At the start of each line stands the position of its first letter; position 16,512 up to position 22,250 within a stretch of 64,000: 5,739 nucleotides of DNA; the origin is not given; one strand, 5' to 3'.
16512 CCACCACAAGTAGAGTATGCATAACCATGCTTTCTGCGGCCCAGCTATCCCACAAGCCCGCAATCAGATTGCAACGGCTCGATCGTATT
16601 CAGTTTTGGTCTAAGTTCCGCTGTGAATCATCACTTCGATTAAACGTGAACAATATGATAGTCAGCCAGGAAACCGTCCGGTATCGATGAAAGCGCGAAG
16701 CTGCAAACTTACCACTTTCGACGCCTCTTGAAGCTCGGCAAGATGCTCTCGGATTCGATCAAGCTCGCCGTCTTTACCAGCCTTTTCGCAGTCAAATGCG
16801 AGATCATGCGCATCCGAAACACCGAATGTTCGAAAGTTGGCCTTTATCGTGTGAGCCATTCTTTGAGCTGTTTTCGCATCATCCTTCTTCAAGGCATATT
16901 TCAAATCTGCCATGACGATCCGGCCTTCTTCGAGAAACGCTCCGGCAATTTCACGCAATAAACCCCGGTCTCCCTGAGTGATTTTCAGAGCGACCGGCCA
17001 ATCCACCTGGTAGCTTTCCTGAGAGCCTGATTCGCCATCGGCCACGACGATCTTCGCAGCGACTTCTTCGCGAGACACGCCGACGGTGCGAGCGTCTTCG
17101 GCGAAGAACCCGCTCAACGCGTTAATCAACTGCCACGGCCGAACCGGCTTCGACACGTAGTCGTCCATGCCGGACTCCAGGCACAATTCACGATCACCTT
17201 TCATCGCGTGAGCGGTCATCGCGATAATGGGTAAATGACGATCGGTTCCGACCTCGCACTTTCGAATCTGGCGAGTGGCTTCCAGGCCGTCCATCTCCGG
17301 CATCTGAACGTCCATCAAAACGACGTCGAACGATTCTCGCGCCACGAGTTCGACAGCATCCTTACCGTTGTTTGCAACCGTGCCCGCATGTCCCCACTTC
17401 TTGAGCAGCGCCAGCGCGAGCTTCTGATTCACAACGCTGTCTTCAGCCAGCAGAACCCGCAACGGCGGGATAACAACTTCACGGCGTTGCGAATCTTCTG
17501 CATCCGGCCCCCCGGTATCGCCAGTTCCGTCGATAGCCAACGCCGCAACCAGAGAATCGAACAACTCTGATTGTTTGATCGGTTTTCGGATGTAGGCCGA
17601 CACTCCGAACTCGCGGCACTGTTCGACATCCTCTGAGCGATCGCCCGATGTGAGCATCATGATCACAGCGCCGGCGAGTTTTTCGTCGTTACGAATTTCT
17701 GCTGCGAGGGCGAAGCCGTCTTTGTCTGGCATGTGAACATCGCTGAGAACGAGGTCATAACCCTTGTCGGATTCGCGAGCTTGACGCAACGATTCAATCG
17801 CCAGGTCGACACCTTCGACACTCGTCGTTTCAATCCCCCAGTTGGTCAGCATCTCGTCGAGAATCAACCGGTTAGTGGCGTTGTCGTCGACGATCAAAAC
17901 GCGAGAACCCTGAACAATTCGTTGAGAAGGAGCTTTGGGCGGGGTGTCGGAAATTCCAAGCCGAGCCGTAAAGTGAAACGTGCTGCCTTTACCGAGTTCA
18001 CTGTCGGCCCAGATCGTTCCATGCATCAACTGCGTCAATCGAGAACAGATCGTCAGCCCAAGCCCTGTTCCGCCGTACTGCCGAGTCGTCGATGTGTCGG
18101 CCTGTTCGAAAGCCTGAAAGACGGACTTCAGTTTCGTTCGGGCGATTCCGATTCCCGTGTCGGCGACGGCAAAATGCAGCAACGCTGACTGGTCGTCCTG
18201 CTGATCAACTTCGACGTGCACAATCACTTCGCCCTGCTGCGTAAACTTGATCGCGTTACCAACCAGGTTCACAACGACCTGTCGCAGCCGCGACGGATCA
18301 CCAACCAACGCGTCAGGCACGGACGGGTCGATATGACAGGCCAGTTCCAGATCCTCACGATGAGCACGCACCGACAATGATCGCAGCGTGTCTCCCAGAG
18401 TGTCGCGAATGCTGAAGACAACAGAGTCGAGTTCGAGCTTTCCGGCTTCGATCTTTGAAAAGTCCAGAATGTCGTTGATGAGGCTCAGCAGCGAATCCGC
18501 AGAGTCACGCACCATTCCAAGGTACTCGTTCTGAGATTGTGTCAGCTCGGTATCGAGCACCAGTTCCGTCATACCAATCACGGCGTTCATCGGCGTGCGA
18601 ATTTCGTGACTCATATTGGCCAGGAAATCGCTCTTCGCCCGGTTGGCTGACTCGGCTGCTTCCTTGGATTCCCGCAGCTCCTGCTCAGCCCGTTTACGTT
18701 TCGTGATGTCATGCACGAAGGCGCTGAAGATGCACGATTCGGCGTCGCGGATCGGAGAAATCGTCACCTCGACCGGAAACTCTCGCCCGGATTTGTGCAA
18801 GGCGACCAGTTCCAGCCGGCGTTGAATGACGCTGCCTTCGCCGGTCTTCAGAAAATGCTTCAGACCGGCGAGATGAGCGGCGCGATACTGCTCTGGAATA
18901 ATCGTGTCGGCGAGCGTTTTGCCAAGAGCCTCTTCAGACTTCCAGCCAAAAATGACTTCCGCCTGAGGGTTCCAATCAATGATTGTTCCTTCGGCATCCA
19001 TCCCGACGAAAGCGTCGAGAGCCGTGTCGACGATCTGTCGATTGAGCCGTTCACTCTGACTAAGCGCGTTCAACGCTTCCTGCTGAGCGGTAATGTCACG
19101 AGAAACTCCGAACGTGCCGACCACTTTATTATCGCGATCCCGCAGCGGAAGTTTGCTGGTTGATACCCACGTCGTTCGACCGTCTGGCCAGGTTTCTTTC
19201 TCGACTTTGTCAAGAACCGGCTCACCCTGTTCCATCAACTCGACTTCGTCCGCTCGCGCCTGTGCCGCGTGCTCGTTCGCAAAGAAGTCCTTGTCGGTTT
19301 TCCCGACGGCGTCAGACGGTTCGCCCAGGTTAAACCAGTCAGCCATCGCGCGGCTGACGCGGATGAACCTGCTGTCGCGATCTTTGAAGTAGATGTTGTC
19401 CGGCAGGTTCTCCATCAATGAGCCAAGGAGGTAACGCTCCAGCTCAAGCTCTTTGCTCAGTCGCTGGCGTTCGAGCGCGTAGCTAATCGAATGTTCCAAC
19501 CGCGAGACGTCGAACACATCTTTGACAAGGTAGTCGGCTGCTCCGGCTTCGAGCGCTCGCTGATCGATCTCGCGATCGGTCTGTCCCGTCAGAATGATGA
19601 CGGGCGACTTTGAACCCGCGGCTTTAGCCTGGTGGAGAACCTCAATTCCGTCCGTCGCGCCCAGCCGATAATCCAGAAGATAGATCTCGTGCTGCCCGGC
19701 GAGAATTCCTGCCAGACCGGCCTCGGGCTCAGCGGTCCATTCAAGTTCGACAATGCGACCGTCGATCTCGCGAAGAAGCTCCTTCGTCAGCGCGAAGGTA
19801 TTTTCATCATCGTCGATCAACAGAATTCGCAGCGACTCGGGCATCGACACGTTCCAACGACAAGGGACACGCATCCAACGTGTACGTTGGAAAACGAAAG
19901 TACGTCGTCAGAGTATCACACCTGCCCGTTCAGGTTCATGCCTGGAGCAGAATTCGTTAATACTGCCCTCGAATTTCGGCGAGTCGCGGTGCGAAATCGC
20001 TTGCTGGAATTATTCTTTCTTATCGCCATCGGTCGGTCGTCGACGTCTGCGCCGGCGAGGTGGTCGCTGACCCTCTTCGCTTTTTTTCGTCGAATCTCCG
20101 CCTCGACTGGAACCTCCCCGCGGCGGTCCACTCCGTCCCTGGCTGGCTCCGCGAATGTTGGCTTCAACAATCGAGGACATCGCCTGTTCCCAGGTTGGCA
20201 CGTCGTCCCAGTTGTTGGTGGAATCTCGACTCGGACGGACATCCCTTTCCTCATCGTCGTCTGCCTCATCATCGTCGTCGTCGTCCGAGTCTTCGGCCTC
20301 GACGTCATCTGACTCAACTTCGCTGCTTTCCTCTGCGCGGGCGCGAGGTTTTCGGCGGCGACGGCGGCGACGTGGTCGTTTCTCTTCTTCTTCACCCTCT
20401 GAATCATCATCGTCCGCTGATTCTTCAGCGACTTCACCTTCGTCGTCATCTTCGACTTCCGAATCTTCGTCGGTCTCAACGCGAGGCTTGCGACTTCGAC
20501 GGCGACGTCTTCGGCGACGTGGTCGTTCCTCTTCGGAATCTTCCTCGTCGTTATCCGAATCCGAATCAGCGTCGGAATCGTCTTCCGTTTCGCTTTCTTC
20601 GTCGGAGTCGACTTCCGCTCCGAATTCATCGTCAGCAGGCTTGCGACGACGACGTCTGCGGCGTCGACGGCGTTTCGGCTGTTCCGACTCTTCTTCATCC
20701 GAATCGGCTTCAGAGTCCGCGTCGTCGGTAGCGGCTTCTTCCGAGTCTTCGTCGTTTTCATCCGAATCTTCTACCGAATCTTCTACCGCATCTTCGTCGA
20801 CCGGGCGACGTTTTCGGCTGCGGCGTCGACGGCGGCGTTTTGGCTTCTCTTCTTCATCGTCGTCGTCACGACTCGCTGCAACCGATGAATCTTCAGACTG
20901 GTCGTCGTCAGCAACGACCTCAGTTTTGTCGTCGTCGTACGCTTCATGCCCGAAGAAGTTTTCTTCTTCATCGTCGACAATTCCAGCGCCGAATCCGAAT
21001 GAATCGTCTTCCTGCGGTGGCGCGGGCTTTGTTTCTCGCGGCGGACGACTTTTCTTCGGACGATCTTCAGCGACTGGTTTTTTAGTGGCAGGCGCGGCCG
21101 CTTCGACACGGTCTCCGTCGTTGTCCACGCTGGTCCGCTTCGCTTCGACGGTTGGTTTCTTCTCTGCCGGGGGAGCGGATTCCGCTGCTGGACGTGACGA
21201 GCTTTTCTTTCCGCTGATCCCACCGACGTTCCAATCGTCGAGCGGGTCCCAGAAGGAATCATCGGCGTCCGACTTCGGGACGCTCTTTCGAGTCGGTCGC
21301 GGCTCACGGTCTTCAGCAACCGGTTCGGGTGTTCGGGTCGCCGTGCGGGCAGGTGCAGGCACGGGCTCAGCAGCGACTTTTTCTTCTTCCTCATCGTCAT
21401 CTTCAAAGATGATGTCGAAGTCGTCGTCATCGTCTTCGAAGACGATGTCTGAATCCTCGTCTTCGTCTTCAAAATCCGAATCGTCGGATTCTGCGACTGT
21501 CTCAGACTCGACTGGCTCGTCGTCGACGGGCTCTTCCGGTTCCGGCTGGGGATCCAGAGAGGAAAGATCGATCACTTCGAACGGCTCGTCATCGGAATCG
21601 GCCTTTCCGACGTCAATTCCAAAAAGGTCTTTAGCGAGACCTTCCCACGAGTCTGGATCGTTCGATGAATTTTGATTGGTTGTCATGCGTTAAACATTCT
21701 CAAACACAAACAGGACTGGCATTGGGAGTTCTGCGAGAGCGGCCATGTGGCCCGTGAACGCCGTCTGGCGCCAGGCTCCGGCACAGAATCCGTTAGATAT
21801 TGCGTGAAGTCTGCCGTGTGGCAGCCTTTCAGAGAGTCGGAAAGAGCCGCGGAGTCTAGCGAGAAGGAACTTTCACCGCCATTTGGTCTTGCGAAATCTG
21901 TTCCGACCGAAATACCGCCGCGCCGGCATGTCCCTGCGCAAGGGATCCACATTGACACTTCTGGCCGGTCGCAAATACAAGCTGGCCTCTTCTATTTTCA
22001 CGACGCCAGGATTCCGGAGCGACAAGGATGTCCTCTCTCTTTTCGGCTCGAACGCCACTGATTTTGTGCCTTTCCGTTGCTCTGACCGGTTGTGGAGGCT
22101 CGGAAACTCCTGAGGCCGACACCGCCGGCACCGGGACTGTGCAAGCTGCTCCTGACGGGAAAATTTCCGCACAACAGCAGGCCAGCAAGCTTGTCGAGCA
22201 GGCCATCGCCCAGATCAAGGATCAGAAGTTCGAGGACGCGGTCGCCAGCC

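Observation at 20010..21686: Charge-block protein alternating polyacidic tracts with five poly-arginine runs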

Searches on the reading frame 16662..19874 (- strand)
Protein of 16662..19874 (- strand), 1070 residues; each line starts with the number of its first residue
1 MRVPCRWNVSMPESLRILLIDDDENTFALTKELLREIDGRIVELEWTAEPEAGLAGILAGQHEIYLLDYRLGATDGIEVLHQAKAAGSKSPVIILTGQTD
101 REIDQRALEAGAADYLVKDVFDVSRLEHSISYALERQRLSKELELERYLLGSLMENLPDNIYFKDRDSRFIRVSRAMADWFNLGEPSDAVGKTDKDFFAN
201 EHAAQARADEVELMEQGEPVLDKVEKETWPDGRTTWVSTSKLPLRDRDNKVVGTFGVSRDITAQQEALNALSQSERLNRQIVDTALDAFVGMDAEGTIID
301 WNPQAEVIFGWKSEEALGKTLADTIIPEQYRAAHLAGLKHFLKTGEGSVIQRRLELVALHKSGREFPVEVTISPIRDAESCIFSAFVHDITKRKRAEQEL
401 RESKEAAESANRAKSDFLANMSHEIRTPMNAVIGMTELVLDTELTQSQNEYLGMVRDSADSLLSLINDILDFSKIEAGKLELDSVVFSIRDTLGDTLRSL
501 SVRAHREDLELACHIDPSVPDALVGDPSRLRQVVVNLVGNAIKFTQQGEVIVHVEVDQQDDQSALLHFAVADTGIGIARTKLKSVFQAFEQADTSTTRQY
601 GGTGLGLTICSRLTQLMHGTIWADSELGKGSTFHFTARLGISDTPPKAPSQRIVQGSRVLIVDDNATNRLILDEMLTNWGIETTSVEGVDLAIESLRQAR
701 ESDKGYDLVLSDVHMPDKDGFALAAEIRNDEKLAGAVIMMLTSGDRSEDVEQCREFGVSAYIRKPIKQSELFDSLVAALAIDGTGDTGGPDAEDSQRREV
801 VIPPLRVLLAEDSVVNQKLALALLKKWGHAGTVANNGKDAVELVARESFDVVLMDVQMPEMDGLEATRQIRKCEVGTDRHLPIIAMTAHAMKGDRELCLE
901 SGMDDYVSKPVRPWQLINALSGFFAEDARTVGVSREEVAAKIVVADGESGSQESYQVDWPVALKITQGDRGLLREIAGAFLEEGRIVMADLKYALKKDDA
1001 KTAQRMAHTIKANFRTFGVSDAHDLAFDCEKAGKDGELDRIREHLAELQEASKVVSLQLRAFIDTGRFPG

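Call 4: search_protein_families(library=pfam, proteins=[window:16662-19874:-], max_evalue=1)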
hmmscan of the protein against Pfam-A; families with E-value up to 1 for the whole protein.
window:16662-19874:- (1070 aa): 14 families
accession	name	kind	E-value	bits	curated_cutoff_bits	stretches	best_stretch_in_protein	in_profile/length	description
PF00072.30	Response_reg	-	7.3e-66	219.7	30.2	3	807-920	1-110/111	Response regulator receiver domain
PF08448.16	PAS_4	-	1.7e-33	115.5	23.1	2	155-265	2-109/110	PAS fold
PF02518.31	HATPase_c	-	7.2e-29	100.9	26.4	1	525-639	1-109/111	Histidine kinase-, DNA gyrase B-, and HSP90-like ATPase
PF00989.32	PAS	-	5e-28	97.8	22.6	2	279-390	4-113/113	PAS fold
PF13426.13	PAS_9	-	8.4e-26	90.7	27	2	287-392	2-103/103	PAS domain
PF00512.31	HisKA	-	1.5e-22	79.9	26.9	1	413-478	1-66/66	His Kinase A (phospho-acceptor) domain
PF08447.18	PAS_3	-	4e-10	40.3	25.6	2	298-380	1-80/89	PAS fold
PF13188.13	PAS_8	-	1.7e-08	34.5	21.8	2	279-328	4-53/65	PAS domain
PF01627.28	Hpt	-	9.6e-08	32.6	24.6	1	976-1050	2-76/84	Hpt domain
PF13589.12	HATPase_c_3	-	0.00073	20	25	1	531-612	4-82/137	Histidine kinase-, DNA gyrase B-, and HSP90-like ATPase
PF13596.12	PAS_10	-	0.0067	17.5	22.1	1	152-262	3-106/106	PAS domain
PF13776.11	DUF4172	-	0.018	15.7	25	1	451-494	38-81/82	Domain of unknown function (DUF4172)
PF21332.3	AmiR_N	-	0.073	13.5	27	0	704-778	39-110/111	AmiR, N-terminal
PF11827.13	DUF3347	-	0.21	12.9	25.5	1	990-1050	7-79/93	Protein of unknown function (DUF3347)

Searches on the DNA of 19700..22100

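Call 86: search_rna_families(source=window, start=19700, end=22100, threshold=evalue, max_evalue=1)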
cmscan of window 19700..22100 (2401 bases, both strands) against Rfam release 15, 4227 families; matches with E-value up to 1: 2.
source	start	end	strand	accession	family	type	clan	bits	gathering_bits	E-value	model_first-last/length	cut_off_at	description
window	21365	21434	-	RF01122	sR39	Gene; snRNA; snoRNA; CD-box;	-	16.1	50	0.59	1-56/56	no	Small nucleolar RNA sR39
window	20364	20417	-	RF01134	sR30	Gene; snRNA; snoRNA; CD-box;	-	15.6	38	0.78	1-57/57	no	Small nucleolar RNA sR30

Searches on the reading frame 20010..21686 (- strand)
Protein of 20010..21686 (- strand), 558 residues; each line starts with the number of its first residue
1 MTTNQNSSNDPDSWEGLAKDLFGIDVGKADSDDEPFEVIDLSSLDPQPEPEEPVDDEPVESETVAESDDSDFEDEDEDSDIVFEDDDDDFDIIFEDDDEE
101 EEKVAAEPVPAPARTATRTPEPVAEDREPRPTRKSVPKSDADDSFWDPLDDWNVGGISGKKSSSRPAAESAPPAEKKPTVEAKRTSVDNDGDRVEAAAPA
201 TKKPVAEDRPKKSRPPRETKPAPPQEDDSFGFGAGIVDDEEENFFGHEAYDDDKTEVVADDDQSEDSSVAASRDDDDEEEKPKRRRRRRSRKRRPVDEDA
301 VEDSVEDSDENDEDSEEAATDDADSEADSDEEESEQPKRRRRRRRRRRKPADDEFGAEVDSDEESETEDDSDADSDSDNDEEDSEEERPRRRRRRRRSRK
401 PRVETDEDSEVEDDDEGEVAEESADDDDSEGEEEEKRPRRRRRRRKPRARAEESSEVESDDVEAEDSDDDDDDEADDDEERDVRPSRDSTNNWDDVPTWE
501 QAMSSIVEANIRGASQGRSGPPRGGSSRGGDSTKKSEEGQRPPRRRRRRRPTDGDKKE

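Call 4: search_protein_families(library=pfam, proteins=[window:20010-21686:-], max_evalue=1)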
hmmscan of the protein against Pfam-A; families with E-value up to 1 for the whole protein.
window:20010-21686:- (558 aa): 0 families

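Call 6: search_protein_families(library=ncbifam, proteins=[window:20010-21686:-], max_evalue=0.01)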
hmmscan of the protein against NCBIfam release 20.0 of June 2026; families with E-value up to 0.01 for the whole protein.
window:20010-21686:- (558 aa): 0 families

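Call 9: find_homologous_proteins(query=window:20010-21686:-, max_evalue=0.001)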
Query window:20010-21686:- (558 aa): 2 proteins with E <= 0.001 among 8000 candidates.
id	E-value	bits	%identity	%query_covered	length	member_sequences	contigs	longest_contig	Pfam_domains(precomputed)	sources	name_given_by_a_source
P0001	3.4e-8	51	29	30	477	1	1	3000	-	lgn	-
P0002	7.2e-4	37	50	4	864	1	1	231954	PF10150.15,PF00575.30,PF20833.3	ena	-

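Call 13: find_homologous_proteins(query=window:20010-21686:-, region=1-48, max_evalue=10)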
Query window:20010-21686:-, residues 1-48: 2 candidates shared short words with the query, none scored E <= 10.
